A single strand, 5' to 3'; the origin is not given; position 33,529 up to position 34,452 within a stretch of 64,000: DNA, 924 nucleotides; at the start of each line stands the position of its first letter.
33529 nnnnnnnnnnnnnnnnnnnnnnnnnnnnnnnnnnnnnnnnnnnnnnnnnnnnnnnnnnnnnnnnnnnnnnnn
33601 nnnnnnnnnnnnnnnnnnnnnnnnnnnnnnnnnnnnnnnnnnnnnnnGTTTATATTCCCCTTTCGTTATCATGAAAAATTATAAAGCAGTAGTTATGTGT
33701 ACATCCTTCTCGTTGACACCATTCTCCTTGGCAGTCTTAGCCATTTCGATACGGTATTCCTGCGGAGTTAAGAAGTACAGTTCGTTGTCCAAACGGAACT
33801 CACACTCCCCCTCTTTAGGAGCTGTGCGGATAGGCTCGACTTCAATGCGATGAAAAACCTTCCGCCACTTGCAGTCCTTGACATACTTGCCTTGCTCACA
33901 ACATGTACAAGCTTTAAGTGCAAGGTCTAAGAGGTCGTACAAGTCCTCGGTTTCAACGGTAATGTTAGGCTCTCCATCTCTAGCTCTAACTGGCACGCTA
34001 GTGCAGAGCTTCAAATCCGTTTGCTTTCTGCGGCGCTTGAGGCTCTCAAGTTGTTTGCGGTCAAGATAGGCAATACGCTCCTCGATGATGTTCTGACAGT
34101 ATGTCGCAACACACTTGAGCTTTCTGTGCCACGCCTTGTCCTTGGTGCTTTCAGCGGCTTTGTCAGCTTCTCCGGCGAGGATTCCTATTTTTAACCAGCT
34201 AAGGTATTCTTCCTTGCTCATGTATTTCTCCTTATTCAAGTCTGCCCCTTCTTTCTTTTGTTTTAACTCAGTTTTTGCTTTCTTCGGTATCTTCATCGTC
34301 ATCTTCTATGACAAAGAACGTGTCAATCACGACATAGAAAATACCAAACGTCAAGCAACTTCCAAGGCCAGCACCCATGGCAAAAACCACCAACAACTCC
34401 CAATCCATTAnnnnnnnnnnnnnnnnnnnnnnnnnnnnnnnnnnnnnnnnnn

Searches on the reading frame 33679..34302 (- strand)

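Call 95: search_protein_families(library=pfam, proteins=[window:33679-34302:-], max_evalue=0.001)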
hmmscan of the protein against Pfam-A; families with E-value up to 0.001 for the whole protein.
window:33679-34302:- (207 aa): 1 family
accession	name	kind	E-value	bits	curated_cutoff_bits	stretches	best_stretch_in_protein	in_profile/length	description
PF18892.5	DUF5651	-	1.8e-06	28.2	27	1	116-170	1-52/53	Family of unknown function (DUF5651)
